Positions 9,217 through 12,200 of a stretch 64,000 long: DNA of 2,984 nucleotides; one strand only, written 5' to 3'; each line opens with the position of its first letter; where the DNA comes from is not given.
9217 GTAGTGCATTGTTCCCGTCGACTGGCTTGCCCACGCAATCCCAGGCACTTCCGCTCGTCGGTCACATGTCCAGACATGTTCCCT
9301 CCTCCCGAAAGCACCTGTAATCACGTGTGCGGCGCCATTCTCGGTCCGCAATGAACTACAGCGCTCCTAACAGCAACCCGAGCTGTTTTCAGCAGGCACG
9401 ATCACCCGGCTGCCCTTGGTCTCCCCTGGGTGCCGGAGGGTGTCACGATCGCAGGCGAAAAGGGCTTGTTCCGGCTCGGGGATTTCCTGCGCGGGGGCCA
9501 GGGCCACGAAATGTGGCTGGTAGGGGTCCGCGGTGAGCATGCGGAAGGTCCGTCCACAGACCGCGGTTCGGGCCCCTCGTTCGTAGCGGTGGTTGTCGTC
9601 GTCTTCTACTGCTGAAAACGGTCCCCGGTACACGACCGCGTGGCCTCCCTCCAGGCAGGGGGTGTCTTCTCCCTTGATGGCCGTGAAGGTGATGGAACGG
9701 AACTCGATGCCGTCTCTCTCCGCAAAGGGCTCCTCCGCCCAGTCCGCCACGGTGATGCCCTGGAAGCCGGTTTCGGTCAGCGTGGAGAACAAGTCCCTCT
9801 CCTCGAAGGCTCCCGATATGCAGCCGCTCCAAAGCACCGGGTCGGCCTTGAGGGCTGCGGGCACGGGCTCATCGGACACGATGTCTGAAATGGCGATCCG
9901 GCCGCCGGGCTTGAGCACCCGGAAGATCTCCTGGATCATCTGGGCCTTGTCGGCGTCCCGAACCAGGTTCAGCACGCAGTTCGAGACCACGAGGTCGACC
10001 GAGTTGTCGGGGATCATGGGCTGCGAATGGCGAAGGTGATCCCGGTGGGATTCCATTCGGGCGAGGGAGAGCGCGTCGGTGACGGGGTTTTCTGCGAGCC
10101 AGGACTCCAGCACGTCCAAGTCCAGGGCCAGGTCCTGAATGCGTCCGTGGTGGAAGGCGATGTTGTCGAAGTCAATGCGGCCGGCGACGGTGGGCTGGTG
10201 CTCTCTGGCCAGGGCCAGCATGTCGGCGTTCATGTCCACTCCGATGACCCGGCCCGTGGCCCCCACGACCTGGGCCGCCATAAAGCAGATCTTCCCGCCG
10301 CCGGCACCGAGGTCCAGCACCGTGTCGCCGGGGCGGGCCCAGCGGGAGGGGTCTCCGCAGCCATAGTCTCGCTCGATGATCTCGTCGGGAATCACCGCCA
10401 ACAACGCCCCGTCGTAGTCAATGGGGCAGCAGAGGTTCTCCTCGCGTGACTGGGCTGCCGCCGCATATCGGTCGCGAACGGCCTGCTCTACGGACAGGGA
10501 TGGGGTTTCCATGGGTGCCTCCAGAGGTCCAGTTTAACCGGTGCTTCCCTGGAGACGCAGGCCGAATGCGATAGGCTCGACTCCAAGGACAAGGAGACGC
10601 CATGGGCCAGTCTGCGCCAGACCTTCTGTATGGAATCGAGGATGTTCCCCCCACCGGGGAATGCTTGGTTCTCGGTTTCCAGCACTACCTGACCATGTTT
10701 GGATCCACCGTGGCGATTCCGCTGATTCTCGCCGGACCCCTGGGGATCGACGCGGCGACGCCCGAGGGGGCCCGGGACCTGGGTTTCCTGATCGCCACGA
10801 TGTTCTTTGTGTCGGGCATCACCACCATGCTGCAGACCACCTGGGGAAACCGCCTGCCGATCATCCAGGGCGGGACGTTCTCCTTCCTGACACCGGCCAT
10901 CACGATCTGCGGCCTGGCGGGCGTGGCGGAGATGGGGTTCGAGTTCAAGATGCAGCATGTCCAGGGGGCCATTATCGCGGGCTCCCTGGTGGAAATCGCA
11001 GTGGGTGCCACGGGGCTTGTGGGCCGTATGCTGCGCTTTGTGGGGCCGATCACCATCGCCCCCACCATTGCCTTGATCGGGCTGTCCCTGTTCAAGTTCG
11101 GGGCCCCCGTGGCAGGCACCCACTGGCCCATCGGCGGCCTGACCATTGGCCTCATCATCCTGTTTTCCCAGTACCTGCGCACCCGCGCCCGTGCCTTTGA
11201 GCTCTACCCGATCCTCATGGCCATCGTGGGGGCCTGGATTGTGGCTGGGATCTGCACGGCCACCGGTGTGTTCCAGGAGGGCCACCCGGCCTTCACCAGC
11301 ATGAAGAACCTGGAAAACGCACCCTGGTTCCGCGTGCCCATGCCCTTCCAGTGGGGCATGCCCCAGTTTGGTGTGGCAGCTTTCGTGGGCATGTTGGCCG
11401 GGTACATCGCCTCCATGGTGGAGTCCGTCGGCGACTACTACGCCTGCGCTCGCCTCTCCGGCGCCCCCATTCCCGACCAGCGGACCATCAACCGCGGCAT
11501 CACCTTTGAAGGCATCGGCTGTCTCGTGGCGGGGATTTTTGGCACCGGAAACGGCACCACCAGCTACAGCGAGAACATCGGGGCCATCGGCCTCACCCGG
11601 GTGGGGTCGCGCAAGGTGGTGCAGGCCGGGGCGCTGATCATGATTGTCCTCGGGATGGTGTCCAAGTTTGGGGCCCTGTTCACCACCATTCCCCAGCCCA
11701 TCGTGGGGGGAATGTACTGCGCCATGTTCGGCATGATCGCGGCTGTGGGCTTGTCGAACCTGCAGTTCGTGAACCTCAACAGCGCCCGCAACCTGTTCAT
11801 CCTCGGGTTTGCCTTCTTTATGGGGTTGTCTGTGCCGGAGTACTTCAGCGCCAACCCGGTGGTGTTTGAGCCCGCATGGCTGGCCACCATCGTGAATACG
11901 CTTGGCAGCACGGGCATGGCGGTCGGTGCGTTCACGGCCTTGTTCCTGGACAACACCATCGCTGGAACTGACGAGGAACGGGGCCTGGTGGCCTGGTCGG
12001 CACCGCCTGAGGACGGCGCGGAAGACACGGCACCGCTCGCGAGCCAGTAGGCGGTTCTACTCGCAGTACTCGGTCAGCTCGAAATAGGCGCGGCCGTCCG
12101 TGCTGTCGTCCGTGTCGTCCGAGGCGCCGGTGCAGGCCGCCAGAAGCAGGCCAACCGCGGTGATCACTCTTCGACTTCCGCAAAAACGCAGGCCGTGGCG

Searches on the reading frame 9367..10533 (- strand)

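Call 74: search_protein_families(library=pfam, proteins=[window:9367-10533:-], max_evalue=0.00001)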
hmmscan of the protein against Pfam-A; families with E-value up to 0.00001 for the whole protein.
window:9367-10533:- (388 aa): 6 families
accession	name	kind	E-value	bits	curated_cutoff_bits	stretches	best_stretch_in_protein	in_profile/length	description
PF13847.12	Methyltransf_31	-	1.6e-28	99.6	27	2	68-137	3-70/145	Methyltransferase domain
PF13649.12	Methyltransf_25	-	3.5e-18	66.5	27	2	72-138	1-61/97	Methyltransferase domain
PF08241.18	Methyltransf_11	-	1.9e-17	64.1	21.2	1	173-215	55-95/95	Methyltransferase domain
PF08242.18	Methyltransf_12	-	7.7e-12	46.2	30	0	165-213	49-98/98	Methyltransferase domain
PF01209.24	Ubie_methyltran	-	1.3e-11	44.7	20.1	1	67-135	46-110/233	ubiE/COQ5 methyltransferase family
PF13489.12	Methyltransf_23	-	8.3e-08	32.6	27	1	66-228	20-129/164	Methyltransferase domain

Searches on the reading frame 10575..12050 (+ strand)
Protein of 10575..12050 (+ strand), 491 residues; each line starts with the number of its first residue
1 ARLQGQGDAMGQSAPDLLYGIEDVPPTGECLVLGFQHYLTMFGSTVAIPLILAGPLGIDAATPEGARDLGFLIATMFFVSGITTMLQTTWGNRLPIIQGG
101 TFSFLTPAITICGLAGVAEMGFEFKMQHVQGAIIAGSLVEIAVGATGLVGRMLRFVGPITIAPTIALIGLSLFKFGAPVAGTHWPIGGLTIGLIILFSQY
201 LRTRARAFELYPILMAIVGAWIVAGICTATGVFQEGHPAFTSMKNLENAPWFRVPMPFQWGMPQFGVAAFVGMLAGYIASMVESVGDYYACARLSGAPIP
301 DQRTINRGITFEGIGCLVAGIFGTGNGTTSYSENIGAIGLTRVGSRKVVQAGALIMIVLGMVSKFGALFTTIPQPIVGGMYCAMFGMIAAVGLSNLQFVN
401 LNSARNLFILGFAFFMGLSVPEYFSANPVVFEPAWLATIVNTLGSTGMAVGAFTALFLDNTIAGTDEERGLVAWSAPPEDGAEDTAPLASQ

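Call 74: search_protein_families(library=pfam, proteins=[window:10575-12050:+], max_evalue=0.00001)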
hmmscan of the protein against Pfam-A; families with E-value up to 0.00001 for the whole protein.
window:10575-12050:+ (491 aa): 1 family
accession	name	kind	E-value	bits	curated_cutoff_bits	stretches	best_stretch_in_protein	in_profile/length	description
PF00860.26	Xan_ur_permease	-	1.2e-86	291.3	27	1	30-424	3-387/389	Permease family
